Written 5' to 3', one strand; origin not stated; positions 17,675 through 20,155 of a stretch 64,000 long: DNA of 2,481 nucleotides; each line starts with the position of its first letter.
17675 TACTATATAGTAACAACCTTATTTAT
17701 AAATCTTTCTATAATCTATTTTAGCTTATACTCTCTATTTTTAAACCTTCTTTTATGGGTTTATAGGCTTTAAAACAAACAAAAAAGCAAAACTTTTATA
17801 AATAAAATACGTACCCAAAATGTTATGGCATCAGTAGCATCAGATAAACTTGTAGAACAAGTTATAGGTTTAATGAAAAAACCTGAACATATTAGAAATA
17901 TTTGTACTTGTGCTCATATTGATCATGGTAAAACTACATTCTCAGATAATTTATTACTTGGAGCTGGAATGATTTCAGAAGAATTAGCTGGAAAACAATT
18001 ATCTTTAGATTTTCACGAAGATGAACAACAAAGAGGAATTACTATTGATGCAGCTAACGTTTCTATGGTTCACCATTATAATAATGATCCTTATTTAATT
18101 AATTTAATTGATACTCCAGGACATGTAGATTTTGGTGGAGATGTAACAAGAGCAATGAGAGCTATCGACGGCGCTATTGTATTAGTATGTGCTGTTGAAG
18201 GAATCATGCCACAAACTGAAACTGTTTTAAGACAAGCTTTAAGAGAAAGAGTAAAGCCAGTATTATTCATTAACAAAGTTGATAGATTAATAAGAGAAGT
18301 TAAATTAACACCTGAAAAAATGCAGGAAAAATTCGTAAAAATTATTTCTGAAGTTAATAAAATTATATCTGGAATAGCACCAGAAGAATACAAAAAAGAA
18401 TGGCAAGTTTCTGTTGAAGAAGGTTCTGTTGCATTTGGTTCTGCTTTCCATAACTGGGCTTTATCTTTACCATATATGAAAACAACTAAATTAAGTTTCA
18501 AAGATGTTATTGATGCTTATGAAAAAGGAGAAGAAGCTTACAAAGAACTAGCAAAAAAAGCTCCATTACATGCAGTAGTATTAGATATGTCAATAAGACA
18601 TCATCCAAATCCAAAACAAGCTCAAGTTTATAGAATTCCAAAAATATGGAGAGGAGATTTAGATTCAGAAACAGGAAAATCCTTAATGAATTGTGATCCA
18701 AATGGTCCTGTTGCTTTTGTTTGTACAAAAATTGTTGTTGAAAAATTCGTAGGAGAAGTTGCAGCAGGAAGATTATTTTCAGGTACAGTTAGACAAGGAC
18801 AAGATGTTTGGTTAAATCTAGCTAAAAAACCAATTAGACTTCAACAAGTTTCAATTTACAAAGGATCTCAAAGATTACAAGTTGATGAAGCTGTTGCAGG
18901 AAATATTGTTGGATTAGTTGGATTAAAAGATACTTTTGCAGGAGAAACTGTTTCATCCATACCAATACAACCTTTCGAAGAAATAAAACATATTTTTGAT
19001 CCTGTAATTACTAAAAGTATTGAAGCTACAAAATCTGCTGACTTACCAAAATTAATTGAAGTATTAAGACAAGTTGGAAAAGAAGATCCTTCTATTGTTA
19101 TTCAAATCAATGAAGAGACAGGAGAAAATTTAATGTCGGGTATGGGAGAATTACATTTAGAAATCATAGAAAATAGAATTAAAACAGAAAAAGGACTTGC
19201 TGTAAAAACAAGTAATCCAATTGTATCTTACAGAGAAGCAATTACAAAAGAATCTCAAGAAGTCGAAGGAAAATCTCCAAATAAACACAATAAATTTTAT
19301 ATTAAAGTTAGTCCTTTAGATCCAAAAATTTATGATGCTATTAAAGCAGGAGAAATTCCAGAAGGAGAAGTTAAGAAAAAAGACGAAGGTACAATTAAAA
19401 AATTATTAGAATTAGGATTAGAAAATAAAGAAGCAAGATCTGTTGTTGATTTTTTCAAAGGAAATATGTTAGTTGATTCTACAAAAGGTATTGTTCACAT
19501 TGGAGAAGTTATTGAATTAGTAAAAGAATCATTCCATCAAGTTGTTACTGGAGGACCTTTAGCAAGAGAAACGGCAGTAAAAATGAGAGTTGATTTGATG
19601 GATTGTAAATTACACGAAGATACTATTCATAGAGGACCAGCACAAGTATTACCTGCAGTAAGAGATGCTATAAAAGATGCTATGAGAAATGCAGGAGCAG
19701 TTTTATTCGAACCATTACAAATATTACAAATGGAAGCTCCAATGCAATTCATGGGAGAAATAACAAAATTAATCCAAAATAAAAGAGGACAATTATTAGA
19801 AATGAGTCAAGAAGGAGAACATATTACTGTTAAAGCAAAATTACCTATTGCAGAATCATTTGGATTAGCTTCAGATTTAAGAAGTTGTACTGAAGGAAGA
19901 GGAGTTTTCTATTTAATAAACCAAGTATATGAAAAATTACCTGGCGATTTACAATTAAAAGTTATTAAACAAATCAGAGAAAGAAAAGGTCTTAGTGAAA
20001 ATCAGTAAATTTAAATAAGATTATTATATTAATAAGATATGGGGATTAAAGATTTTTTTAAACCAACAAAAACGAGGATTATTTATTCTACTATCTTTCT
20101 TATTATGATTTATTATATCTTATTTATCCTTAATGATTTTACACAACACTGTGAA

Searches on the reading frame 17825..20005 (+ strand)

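Call 45: search_protein_families(library=pfam, proteins=[window:17825-20005:+], max_evalue=0.001)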
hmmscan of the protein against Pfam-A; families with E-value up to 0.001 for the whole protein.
window:17825-20005:+ (727 aa): 6 families
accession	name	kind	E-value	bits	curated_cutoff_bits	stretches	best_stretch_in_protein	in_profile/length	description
PF00009.33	GTP_EFTU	-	5.7e-55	186.3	26.5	1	22-224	2-177/188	Elongation factor Tu GTP binding domain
PF14492.12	EFG_III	-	1.2e-21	76.9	27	1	392-463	3-74/75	Elongation Factor G, domain III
PF00679.30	EFG_C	-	1.7e-20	73.3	27.9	1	627-710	2-86/89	Elongation factor G C-terminus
PF03764.24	EFG_IV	-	1e-18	67.7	24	1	518-623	10-120/121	Elongation factor G, domain IV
PF03144.31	GTP_EFTU_D2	-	1e-12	48.7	30.3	1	310-376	1-72/73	Elongation factor Tu domain 2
PF22042.2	EF-G_D2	-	3.8e-12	46.6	27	1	300-378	6-83/84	Elongation factor G domain 2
